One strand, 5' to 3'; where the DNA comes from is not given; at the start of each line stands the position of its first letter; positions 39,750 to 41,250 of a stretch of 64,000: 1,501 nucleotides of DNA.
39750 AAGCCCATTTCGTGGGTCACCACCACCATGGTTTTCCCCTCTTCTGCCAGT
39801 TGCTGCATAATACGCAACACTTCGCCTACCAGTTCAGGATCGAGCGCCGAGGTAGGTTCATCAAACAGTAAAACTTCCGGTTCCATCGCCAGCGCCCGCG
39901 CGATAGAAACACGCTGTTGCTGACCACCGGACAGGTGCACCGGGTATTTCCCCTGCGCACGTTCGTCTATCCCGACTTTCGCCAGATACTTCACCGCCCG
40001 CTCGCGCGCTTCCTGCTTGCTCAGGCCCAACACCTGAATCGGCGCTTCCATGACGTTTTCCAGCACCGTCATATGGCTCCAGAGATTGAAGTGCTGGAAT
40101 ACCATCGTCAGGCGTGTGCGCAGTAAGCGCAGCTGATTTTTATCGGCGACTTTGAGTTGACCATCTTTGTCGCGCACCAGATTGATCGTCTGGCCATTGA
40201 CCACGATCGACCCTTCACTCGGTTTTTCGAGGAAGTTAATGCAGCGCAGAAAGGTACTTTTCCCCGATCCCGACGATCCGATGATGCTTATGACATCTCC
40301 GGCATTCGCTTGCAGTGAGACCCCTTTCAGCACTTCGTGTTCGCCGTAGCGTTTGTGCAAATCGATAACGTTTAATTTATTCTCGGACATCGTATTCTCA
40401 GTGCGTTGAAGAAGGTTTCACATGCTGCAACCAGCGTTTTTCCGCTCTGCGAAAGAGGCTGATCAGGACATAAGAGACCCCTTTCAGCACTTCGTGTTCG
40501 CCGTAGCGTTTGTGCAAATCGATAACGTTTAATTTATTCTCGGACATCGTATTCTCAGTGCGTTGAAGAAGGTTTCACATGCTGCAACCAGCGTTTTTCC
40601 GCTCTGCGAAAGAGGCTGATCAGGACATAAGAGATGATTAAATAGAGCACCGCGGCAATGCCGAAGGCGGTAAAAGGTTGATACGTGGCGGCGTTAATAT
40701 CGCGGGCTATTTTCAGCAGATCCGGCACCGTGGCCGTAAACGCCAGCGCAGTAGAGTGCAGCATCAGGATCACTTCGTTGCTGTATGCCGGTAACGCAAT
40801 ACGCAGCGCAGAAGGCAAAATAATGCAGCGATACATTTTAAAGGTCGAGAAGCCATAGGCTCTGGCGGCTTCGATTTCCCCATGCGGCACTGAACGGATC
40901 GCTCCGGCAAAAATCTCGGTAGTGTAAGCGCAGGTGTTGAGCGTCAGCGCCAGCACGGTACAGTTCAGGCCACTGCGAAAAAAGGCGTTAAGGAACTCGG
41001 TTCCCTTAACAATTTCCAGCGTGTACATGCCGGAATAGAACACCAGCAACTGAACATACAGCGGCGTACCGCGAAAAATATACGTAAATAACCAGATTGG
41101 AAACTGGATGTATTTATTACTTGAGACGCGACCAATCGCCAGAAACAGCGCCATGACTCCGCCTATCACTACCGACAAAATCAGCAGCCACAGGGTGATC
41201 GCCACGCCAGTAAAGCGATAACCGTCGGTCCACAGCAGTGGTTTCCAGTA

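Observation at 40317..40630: Perfect 157-bp tandem duplication straddling the hisM stop / hisP start junction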

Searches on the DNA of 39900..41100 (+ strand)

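Call 4: search_dna_similar(query=window:40434-40513:+, collection=ecoli_genomes, mode=near, max_rows=40)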
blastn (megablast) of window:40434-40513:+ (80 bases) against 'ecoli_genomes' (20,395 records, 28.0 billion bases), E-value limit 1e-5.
Records with a match: 5421; places in all: 5421; records where one place covers at least 80% of the query: 1354.
Genomes with a match: 5421 of 5426; with a place that covers at least 80% of the query: 1354. Places per genome that has any: lowest 1, median 1, highest 1. On chromosomes: 5421 places; on plasmids: 0.
Best place of each record, by identity: >=99% 4735; 95-99% 686.
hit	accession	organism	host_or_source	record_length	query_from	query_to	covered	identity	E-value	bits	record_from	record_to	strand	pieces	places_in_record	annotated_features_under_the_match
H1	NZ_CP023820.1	Escherichia coli strain 7/2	Homo sapiens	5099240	1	80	100%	100.0%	2e-13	157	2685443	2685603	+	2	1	hisM: ABC transporter permease | hisP: histidine ABC transporter ATP-binding protein HisP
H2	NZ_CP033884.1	Escherichia coli strain 50579417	Homo sapiens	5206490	1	80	100%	100.0%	2e-13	157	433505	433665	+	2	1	hisM: ABC transporter permease | hisP: histidine ABC transporter ATP-binding protein HisP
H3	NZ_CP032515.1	Escherichia coli strain 118UI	Homo sapiens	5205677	1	80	100%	100.0%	2e-13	157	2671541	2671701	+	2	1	hisM: ABC transporter permease | hisP: histidine ABC transporter ATP-binding protein HisP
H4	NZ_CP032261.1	Escherichia coli strain AR_0067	missing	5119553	1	80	100%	100.0%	2e-13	157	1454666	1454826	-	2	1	hisM: ABC transporter permease | hisP: histidine ABC transporter ATP-binding protein HisP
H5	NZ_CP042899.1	Escherichia coli strain CFSAN061763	missing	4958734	1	80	100%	100.0%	2e-13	157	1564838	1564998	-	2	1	hisM: ABC transporter permease | hisP: histidine ABC transporter ATP-binding protein HisP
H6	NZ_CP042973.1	Escherichia coli strain CFSAN061768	missing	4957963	1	80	100%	100.0%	2e-13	157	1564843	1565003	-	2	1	hisM: ABC transporter permease | hisP: histidine ABC transporter ATP-binding protein HisP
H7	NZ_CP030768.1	Escherichia coli strain 2017C-4173W12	missing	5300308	1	80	100%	100.0%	2e-13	157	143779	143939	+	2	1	hisM: ABC transporter permease | hisP: histidine ABC transporter ATP-binding protein HisP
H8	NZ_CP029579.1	Escherichia coli strain DA33137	Homo sapiens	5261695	1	80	100%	100.0%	2e-13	157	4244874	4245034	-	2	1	hisM: ABC transporter permease | hisP: histidine ABC transporter ATP-binding protein HisP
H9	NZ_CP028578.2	Escherichia coli strain WCHEC005784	Homo sapiens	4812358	1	80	100%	100.0%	2e-13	157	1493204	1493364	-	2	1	hisM: ABC transporter permease | hisP: histidine ABC transporter ATP-binding protein HisP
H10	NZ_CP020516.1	Escherichia coli strain 222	Homo sapiens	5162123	1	80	100%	100.0%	2e-13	157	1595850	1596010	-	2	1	hisM: ABC transporter permease | hisP: histidine ABC transporter ATP-binding protein HisP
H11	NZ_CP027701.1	Escherichia coli strain 675SK2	-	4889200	1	80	100%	100.0%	2e-13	157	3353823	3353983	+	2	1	hisM: ABC transporter permease | hisP: histidine ABC transporter ATP-binding protein HisP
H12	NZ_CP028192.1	Escherichia coli strain CFSAN018748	tissue and/or biological fluid swine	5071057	1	80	100%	100.0%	2e-13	157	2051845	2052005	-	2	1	hisM: ABC transporter permease | hisP: histidine ABC transporter ATP-binding protein HisP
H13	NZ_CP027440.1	Escherichia coli strain 2012C-4502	Homo sapiens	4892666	1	80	100%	100.0%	2e-13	157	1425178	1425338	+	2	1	hisM: ABC transporter permease | hisP: histidine ABC transporter ATP-binding protein HisP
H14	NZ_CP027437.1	Escherichia coli strain 2012C-4221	missing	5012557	1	80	100%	100.0%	2e-13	157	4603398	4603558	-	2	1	hisM: ABC transporter permease | hisP: histidine ABC transporter ATP-binding protein HisP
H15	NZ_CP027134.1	Escherichia coli strain AR_0372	missing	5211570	1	80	100%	100.0%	2e-13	157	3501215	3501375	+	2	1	hisM: ABC transporter permease | hisP: histidine ABC transporter ATP-binding protein HisP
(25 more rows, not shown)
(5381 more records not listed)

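Call 5: search_dna_similar(query=window:39900-41100:+, collection=ecoli_genomes, mode=near, max_rows=30)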
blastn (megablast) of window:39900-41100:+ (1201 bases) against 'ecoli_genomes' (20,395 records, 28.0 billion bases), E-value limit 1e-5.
Records with a match: 5427; places in all: 5428; records where one place covers at least 80% of the query: 5424.
Genomes with a match: 5425 of 5426; with a place that covers at least 80% of the query: 5424. Places per genome that has any: lowest 1, median 1, highest 2. On chromosomes: 5426 places; on plasmids: 2.
Best place of each record, by identity: >=99% 35; 95-99% 5390; 60-80% 2.
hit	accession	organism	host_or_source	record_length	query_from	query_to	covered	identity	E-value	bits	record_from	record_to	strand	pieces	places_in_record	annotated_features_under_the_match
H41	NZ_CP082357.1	Escherichia coli strain VCSW7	Top soil and leaf litter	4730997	1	1201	100%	99.8%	0e+0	2209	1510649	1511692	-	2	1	hisM: ABC transporter permease | hisP: histidine ABC transporter ATP-binding protein HisP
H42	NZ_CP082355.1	Escherichia coli strain VCSW5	Soil/drain sediment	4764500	1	1201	100%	99.8%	0e+0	2209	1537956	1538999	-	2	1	hisM: ABC transporter permease | hisP: histidine ABC transporter ATP-binding protein HisP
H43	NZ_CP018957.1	Escherichia coli strain Ecol_316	Homo sapiens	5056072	1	1201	100%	99.7%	0e+0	2204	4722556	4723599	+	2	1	hisM: ABC transporter permease | hisP: histidine ABC transporter ATP-binding protein HisP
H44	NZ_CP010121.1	Escherichia coli strain C4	cow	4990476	1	1201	100%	99.7%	0e+0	2204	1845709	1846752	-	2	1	hisM: ABC transporter permease | hisP: histidine ABC transporter ATP-binding protein HisP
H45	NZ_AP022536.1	Escherichia coli strain THO-008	Homo sapiens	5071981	1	1201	100%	99.7%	0e+0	2204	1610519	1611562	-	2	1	hisM: ABC transporter permease | hisP: histidine ABC transporter ATP-binding protein HisP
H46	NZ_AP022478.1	Escherichia coli strain STN0717-11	-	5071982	1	1201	100%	99.7%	0e+0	2204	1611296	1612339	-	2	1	hisM: ABC transporter permease | hisP: histidine ABC transporter ATP-binding protein HisP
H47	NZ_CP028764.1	Escherichia coli strain A10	wood-wren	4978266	1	1201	100%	99.7%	0e+0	2204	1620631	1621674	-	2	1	hisM: ABC transporter permease | hisP: histidine ABC transporter ATP-binding protein HisP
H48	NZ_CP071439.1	Escherichia coli strain EcPNK004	Homo sapiens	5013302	1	1201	100%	99.7%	0e+0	2204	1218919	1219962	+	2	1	hisM: ABC transporter permease | hisP: histidine ABC transporter ATP-binding protein HisP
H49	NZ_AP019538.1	Escherichia coli strain THO-008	Homo sapiens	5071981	1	1201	100%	99.7%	0e+0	2204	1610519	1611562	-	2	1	hisM: ABC transporter permease | hisP: histidine ABC transporter ATP-binding protein HisP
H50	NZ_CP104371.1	Escherichia coli strain 2021CK-01784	Homo sapiens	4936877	1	1201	100%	99.7%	0e+0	2204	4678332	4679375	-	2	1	hisM: ABC transporter permease | hisP: histidine ABC transporter ATP-binding protein HisP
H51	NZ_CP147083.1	Escherichia coli strain JSWP006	municipal wastewater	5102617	1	1201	100%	99.7%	0e+0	2204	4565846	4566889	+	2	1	hisM: ABC transporter permease | hisP: histidine ABC transporter ATP-binding protein HisP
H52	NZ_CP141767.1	Escherichia coli strain T-HYM1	duck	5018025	1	1201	100%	99.7%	0e+0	2204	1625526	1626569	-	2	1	hisM: ABC transporter permease | hisP: histidine ABC transporter ATP-binding protein HisP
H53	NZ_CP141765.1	Escherichia coli strain HYM1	duck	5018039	1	1201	100%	99.7%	0e+0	2204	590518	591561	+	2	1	hisM: ABC transporter permease | hisP: histidine ABC transporter ATP-binding protein HisP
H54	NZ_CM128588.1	Escherichia coli strain 300033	Homo sapiens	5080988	1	1201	100%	99.7%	0e+0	2204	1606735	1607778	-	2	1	hisM: ABC transporter permease | hisP: histidine ABC transporter ATP-binding protein HisP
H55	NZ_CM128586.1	Escherichia coli strain 300444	Homo sapiens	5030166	1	1201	100%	99.7%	0e+0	2204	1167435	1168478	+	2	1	hisM: ABC transporter permease | hisP: histidine ABC transporter ATP-binding protein HisP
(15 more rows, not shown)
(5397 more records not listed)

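Call 6: search_dna_similar(query=window:40452-40495:+, collection=ecoli_genomes, mode=distant, max_evalue=0.00001, max_rows=40)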
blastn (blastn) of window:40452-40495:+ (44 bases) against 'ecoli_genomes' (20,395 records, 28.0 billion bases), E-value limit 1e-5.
No match.

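Call 7: search_dna_similar(query=window:40609-40652:+, collection=ecoli_genomes, mode=distant, max_evalue=0.00001, max_rows=3)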
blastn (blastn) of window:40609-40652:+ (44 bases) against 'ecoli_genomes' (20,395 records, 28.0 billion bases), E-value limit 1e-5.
Records with a match: 5425; places in all: 5425; records where one place covers at least 80% of the query: 5425.
Genomes with a match: 5425 of 5426; with a place that covers at least 80% of the query: 5425. Places per genome that has any: lowest 1, median 1, highest 1. On chromosomes: 5425 places; on plasmids: 0.
Best place of each record, by identity: >=99% 4816; 95-99% 609.
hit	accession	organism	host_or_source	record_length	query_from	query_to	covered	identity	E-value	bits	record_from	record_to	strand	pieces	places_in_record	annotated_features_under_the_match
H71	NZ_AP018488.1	Escherichia coli O157:H7 strain PV15-279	Homo sapiens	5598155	1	44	100%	100.0%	2e-13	81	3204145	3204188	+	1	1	hisM: ABC transporter permease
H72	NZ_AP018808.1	Escherichia coli strain E2865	Bos taurus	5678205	1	44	100%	100.0%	2e-13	81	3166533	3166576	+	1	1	hisM: ABC transporter permease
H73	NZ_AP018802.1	Escherichia coli strain E2863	Bos taurus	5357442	1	44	100%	100.0%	2e-13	81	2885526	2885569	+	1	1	hisM: ABC transporter permease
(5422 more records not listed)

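Call 11: get_annotated_region(hit=H41, flank=3000)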
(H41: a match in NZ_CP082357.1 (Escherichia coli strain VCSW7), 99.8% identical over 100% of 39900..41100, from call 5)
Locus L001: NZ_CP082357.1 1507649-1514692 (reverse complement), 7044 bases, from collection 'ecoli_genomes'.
description: Escherichia coli strain VCSW7 chromosome, complete genome
organism: Escherichia coli strain VCSW7 (NCBI taxid 562)
replicon: chromosome; assembly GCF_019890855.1
host: -; source: Top soil and leaf litter; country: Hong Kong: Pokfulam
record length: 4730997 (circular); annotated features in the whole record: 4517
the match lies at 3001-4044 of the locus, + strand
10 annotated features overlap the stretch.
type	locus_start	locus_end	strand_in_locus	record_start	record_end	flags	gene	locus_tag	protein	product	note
CDS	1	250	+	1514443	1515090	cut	yfcG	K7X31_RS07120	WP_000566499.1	GSH-dependent disulfide bond oxidoreductase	-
CDS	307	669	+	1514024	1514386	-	folX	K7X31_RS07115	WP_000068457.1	dihydroneopterin triphosphate 2'-epimerase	-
CDS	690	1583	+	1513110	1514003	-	yfcH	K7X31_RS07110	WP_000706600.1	TIGR01777 family oxidoreductase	-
CDS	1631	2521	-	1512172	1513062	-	rpnB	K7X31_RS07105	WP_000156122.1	recombination-promoting nuclease RpnB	-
CDS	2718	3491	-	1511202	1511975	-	hisP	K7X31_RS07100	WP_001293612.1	histidine ABC transporter ATP-binding protein HisP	-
CDS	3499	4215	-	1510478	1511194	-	hisM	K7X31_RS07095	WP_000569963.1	ABC transporter permease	-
CDS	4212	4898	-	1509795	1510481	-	hisQ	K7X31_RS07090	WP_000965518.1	histidine ABC transporter permease HisQ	-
CDS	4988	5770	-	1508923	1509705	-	hisJ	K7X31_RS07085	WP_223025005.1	histidine ABC transporter substrate-binding protein HisJ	-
CDS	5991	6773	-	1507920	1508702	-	argT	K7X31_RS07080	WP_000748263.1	lysine/arginine/ornithine ABC transporter substrate-binding protein ArgT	-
CDS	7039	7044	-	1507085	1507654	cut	ubiX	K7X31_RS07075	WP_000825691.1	flavin prenyltransferase UbiX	-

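Call 19: search_dna_similar(query=L004:1-10150:-, collection=ecoli_genomes, mode=near, max_rows=12)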
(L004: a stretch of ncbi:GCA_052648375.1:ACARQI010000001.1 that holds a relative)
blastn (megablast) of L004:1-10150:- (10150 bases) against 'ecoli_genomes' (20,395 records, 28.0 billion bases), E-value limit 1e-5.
Records with a match: 5427; places in all: 5435; records where one place covers at least 80% of the query: 5421.
Genomes with a match: 5425 of 5426; with a place that covers at least 80% of the query: 5421. Places per genome that has any: lowest 1, median 1, highest 2. On chromosomes: 5433 places; on plasmids: 2.
Best place of each record, by identity: >=99% 312; 95-99% 5113; 60-80% 2.
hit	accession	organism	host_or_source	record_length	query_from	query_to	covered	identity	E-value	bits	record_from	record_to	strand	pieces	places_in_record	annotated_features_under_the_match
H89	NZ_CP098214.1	Escherichia coli strain Z0117EC0036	Canis lupus familiaris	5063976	1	10150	100%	100.0%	0e+0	18753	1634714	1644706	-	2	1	yfcH: TIGR01777 family oxidoreductase | rpnB: recombination-promoting nuclease RpnB | purF: amidophosphoribosyltransferase | argT: lysine/arginine/ornithine ABC transporter substrate-binding protein ... | hisJ: histidine ABC transporter substrate-binding protein HisJ | and 8 other names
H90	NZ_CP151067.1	Escherichia coli strain 21KM1392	Dog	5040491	1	10150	100%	100.0%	0e+0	18753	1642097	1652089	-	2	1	yfcH: TIGR01777 family oxidoreductase | rpnB: recombination-promoting nuclease RpnB | purF: amidophosphoribosyltransferase | argT: lysine/arginine/ornithine ABC transporter substrate-binding protein ... | hisJ: histidine ABC transporter substrate-binding protein HisJ | and 8 other names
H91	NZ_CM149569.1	Escherichia coli strain MEI3O-23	Soil surface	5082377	1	10150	100%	100.0%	0e+0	18753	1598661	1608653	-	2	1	yfcH: TIGR01777 family oxidoreductase | rpnB: recombination-promoting nuclease RpnB | purF: amidophosphoribosyltransferase | argT: lysine/arginine/ornithine ABC transporter substrate-binding protein ... | hisJ: histidine ABC transporter substrate-binding protein HisJ | and 8 other names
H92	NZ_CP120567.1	Escherichia coli strain A0 34/86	probiotic product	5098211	1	10150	100%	100.0%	0e+0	18747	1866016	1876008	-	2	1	yfcH: TIGR01777 family oxidoreductase | rpnB: recombination-promoting nuclease RpnB | purF: amidophosphoribosyltransferase | argT: lysine/arginine/ornithine ABC transporter substrate-binding protein ... | hisJ: histidine ABC transporter substrate-binding protein HisJ | and 8 other names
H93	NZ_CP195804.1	Escherichia coli strain 19AR1724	Homo sapiens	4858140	1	10150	100%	100.0%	0e+0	18747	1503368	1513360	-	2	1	yfcH: TIGR01777 family oxidoreductase | rpnB: recombination-promoting nuclease RpnB | purF: amidophosphoribosyltransferase | argT: lysine/arginine/ornithine ABC transporter substrate-binding protein ... | hisJ: histidine ABC transporter substrate-binding protein HisJ | and 8 other names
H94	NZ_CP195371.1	Escherichia coli strain 23AR1217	Homo sapiens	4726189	1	10150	100%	100.0%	0e+0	18747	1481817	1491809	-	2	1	yfcH: TIGR01777 family oxidoreductase | rpnB: recombination-promoting nuclease RpnB | purF: amidophosphoribosyltransferase | argT: lysine/arginine/ornithine ABC transporter substrate-binding protein ... | hisJ: histidine ABC transporter substrate-binding protein HisJ | and 8 other names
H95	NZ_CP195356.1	Escherichia coli strain 24AR0180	Homo sapiens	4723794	1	10150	100%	100.0%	0e+0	18747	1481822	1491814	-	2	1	yfcH: TIGR01777 family oxidoreductase | rpnB: recombination-promoting nuclease RpnB | purF: amidophosphoribosyltransferase | argT: lysine/arginine/ornithine ABC transporter substrate-binding protein ... | hisJ: histidine ABC transporter substrate-binding protein HisJ | and 8 other names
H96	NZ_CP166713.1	Escherichia coli strain CEA601S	Human biopsy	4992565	1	10150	100%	100.0%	0e+0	18747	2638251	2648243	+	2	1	yfcH: TIGR01777 family oxidoreductase | rpnB: recombination-promoting nuclease RpnB | purF: amidophosphoribosyltransferase | hisJ: histidine ABC transporter substrate-binding protein HisJ | argT: lysine/arginine/ornithine ABC transporter substrate-binding protein ... | and 8 other names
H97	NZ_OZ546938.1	Escherichia coli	Homo sapiens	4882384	1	10150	100%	100.0%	0e+0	18747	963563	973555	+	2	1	yfcH: TIGR01777 family oxidoreductase | rpnB: recombination-promoting nuclease RpnB | purF: amidophosphoribosyltransferase | hisJ: histidine ABC transporter substrate-binding protein HisJ | argT: lysine/arginine/ornithine ABC transporter substrate-binding protein ... | and 8 other names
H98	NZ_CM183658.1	Escherichia coli strain GmF046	Homo sapiens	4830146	1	10150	100%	100.0%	0e+0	18747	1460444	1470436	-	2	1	yfcH: TIGR01777 family oxidoreductase | rpnB: recombination-promoting nuclease RpnB | purF: amidophosphoribosyltransferase | argT: lysine/arginine/ornithine ABC transporter substrate-binding protein ... | hisJ: histidine ABC transporter substrate-binding protein HisJ | and 8 other names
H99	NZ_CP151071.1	Escherichia coli strain 22KM0354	Dog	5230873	1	10150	100%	100.0%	0e+0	18747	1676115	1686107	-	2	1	yfcH: TIGR01777 family oxidoreductase | rpnB: recombination-promoting nuclease RpnB | purF: amidophosphoribosyltransferase | argT: lysine/arginine/ornithine ABC transporter substrate-binding protein ... | hisJ: histidine ABC transporter substrate-binding protein HisJ | and 8 other names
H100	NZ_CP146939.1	Escherichia coli strain 2A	Homo sapiens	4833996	1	10150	100%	99.4%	0e+0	18397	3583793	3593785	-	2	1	yfcH: TIGR01777 family oxidoreductase | rpnB: recombination-promoting nuclease RpnB | purF: amidophosphoribosyltransferase | argT: lysine/arginine/ornithine ABC transporter substrate-binding protein ... | hisJ: histidine ABC transporter substrate-binding protein HisJ | and 8 other names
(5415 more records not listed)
